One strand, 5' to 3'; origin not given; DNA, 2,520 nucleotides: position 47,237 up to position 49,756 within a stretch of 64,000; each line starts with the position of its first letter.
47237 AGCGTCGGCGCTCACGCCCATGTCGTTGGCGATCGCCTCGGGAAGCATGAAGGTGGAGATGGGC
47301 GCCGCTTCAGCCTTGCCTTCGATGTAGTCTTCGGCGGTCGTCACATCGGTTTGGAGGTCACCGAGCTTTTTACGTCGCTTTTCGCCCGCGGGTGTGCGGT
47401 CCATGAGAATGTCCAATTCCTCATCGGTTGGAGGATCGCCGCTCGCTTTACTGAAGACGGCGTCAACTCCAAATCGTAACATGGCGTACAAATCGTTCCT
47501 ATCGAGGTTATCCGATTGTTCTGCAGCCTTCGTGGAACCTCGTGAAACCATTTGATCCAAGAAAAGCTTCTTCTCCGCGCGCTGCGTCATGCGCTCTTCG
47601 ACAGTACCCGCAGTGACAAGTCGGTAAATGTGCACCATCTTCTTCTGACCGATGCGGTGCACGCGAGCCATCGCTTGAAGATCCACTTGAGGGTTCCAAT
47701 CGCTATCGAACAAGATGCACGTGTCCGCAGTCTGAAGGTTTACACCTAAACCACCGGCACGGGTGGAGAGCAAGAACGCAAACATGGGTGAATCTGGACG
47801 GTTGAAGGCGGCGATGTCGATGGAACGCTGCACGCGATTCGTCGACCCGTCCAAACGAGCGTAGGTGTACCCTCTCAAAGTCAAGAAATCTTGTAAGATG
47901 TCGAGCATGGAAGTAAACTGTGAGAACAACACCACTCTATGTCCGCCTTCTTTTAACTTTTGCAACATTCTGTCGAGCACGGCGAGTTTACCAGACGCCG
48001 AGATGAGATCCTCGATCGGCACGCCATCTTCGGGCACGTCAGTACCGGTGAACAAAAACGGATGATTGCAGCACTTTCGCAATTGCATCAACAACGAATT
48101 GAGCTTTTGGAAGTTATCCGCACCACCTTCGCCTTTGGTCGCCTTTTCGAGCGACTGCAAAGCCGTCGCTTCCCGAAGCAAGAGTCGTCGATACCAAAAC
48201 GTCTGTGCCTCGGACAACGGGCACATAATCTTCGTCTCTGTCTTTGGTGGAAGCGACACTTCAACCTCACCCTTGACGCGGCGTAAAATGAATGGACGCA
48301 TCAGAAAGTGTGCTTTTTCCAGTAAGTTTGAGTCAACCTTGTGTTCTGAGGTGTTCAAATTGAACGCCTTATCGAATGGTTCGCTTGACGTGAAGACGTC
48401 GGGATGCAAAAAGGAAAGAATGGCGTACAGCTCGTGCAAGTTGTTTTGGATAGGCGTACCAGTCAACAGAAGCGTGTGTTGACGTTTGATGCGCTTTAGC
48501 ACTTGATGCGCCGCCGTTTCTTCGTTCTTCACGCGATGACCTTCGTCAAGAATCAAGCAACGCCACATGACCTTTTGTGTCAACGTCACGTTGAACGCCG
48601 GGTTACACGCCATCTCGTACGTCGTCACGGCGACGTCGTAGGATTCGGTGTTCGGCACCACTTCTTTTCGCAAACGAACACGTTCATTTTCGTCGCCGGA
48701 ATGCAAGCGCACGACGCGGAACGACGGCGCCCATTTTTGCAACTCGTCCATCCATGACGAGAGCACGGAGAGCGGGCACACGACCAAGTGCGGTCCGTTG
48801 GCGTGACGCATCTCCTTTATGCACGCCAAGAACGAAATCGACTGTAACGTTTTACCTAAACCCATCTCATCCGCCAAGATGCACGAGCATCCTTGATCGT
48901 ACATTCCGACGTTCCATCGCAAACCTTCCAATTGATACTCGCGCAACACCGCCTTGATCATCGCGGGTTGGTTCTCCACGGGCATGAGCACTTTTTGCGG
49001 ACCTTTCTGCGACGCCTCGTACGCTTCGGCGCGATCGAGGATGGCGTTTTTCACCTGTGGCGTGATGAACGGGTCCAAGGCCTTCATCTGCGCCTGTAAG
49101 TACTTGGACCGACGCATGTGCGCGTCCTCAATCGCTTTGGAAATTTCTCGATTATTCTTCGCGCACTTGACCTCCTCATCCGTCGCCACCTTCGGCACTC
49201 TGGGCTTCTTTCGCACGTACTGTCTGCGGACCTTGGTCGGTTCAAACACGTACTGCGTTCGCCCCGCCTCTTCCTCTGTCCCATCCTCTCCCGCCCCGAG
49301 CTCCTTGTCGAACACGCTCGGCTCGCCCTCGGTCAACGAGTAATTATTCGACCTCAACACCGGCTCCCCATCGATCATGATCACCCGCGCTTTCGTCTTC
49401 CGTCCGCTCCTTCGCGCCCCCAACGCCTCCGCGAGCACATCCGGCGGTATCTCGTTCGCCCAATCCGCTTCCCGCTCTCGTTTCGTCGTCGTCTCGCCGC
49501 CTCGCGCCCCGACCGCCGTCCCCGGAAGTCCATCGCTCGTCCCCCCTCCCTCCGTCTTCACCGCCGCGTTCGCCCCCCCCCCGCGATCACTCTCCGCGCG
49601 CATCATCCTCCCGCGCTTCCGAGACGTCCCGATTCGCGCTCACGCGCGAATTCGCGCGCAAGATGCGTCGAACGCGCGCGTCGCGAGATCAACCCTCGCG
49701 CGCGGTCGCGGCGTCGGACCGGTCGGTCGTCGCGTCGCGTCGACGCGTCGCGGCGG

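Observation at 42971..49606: Giant intronless SNF2 remodeler combining a PHD-type finger, three Tudor/Agenet-like repeats and a C-terminal zf-CW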

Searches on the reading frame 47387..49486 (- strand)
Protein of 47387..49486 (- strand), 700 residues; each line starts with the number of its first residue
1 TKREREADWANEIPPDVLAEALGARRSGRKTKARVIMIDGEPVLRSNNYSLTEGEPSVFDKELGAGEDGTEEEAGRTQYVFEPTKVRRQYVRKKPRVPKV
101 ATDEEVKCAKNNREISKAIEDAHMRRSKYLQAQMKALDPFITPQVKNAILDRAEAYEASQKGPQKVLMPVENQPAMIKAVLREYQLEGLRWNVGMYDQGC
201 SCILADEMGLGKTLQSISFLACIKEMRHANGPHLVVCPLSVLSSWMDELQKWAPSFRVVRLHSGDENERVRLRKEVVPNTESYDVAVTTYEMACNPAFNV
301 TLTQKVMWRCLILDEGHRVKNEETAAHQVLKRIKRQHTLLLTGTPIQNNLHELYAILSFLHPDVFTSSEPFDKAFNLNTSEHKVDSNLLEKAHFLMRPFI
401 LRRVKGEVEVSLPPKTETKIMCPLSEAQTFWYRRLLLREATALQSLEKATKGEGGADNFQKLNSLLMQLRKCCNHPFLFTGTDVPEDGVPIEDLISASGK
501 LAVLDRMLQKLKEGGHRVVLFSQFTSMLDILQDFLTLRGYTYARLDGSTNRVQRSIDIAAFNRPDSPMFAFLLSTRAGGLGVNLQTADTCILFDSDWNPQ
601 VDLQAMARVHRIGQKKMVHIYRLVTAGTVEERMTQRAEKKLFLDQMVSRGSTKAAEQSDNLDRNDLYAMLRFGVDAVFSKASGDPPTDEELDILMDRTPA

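Call 26: search_solved_structures(query=window:47387-49486:-, max_evalue=1e-100, show_alignments=3)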
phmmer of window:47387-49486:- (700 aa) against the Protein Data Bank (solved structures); distinct sequences matched with E-value up to 1e-100: 49.
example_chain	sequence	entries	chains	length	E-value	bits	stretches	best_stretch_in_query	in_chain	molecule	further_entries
8v4y_W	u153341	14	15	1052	1.1e-150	506.1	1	165-697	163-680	SWI/SNF-related matrix-associated actin-dependent regulator of chromatin subfamily A membe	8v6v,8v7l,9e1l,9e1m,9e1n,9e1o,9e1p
6ne3_W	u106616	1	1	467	1.1e-144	486.3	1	171-647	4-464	SWI/SNF-related matrix-associated actin-dependent regulator of chromatin subfamily A membe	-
6pwf_K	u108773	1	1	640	1.8e-143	482.3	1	112-680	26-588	chromatin remodeling factor ISWI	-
5jxr_A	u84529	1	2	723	5.5e-140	470.8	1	171-680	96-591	Chromatin-remodeling complex ATPase-like protein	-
6jyl_K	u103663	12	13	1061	1.9e-136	459.1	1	166-681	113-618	ISWI chromatin-remodeling complex ATPase ISW1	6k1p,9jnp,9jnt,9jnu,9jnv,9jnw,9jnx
7x3t_V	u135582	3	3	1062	1.9e-136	459.1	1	166-681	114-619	ISWI chromatin-remodeling complex ATPase ISW1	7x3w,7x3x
6iro_L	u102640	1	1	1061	1.9e-136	459.1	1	166-681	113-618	ISWI chromatin-remodeling complex ATPase ISW1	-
9lj2_K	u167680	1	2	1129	2.2e-136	458.9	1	166-681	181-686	ISWI chromatin-remodeling complex ATPase ISW1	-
5hzr_A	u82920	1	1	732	1.1e-123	416.9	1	172-697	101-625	SNF2-family ATP dependent chromatin remodeling factor like protein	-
7ux9_P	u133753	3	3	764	9.7e-123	413.8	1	170-698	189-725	ATP-dependent DNA helicase DDM1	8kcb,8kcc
8wh5_K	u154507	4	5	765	9.8e-123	413.8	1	170-698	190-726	ATP-dependent DNA helicase DDM1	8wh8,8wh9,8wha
8j90_K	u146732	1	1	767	9.8e-123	413.8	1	170-698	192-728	ATP-dependent DNA helicase DDM1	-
23cp_K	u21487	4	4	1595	1.5e-122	413.2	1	171-697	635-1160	WD40 repeat-containing protein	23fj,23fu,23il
6vzg_K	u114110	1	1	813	5.1e-122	411.4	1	153-650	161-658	Nuclear protein STH1/NPS1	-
6vz4_K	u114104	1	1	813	5.1e-122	411.4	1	153-650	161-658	Nuclear protein STH1/NPS1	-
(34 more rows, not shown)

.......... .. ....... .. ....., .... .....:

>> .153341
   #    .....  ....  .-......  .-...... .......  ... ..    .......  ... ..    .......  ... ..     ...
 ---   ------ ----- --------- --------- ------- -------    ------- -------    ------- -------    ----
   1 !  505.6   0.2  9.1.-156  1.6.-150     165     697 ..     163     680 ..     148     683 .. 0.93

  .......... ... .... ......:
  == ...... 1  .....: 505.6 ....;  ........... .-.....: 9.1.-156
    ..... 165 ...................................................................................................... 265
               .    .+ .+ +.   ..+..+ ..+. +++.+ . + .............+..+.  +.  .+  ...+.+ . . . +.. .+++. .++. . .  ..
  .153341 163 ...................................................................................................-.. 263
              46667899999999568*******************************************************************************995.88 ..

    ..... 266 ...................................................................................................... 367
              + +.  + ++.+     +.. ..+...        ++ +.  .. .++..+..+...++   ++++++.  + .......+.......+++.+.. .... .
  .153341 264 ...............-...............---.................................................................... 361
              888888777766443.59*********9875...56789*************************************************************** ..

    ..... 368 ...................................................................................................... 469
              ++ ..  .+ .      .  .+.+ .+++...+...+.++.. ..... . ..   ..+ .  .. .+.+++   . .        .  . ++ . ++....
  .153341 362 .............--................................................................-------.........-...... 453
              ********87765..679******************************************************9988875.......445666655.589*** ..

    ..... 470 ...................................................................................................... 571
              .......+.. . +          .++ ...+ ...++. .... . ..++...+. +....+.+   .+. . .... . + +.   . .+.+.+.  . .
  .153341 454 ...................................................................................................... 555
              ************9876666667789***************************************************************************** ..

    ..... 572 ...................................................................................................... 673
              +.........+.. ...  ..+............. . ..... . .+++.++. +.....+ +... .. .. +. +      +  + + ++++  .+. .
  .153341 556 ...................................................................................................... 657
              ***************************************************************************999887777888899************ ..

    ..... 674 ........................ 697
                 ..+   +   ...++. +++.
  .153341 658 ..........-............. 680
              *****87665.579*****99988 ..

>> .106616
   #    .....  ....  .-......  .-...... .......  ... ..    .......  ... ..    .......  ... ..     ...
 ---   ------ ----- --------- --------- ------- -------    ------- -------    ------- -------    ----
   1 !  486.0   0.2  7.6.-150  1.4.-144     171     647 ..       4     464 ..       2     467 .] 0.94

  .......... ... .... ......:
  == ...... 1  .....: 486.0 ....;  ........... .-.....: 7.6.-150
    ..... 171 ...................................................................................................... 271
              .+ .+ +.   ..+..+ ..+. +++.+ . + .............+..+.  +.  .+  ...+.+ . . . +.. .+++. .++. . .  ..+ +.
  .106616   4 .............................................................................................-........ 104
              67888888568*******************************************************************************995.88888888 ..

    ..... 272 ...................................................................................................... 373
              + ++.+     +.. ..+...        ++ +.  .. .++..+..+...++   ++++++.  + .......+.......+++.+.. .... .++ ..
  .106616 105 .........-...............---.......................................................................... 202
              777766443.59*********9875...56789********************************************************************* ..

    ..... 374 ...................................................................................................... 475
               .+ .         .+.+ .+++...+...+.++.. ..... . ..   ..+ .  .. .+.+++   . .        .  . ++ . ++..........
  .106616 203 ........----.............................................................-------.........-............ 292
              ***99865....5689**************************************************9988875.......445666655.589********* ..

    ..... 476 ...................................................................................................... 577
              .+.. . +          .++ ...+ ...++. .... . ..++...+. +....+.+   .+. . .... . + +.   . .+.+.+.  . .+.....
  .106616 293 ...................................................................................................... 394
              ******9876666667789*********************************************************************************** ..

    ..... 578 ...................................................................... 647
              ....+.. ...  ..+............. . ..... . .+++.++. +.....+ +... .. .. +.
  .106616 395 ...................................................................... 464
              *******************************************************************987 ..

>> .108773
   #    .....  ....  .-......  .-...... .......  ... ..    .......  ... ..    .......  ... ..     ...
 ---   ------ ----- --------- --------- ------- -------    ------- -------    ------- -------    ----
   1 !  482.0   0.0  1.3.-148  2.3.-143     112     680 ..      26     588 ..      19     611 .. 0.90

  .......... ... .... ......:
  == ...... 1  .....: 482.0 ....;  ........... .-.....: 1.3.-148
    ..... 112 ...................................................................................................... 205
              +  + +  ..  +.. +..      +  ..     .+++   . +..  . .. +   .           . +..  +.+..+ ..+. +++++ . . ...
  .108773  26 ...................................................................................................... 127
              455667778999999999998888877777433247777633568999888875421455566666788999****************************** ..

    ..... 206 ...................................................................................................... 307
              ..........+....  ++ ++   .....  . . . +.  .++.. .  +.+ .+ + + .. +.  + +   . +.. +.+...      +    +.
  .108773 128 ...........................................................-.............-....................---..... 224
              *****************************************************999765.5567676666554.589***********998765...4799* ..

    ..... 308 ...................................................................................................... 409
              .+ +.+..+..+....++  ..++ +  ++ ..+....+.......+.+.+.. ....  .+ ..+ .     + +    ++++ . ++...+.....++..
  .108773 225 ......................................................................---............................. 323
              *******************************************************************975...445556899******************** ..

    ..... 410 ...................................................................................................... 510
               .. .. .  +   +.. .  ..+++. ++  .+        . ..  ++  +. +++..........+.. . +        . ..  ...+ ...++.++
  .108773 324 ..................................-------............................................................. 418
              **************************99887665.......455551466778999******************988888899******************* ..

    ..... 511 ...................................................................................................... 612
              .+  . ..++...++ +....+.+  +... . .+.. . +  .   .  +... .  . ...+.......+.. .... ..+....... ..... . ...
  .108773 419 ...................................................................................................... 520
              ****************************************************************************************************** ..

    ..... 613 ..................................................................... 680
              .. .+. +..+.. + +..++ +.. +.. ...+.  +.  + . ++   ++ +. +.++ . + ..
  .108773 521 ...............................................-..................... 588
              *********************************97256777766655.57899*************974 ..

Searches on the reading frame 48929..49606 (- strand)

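Call 10: search_protein_families(library=pfam, proteins=[window:48929-49606:-], max_evalue=10)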
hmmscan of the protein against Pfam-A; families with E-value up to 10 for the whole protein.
seq(226 aa): 2 families
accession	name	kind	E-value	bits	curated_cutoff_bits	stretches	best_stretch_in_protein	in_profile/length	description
PF03337.18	Pox_F12L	-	0.17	10.5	25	1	148-219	359-430/648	Poxvirus F12L protein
PF21432.3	56B_RHH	-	0.42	11.1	27.2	1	145-162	8-25/32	56B-like, Ribbon-helix-helix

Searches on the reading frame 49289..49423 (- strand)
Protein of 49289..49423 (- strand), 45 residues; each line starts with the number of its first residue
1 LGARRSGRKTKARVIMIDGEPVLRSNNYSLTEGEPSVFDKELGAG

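Call 56: search_solved_structures(query=A7, max_evalue=10, show_alignments=3)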
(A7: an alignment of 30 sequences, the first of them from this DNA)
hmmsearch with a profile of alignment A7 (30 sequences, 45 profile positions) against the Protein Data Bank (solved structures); distinct sequences matched with E-value up to 10: 1.
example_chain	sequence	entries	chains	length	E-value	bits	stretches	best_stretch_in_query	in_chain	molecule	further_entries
8i02_D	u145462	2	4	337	1.7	11.6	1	4-20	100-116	Chromatin modification-related protein eaf3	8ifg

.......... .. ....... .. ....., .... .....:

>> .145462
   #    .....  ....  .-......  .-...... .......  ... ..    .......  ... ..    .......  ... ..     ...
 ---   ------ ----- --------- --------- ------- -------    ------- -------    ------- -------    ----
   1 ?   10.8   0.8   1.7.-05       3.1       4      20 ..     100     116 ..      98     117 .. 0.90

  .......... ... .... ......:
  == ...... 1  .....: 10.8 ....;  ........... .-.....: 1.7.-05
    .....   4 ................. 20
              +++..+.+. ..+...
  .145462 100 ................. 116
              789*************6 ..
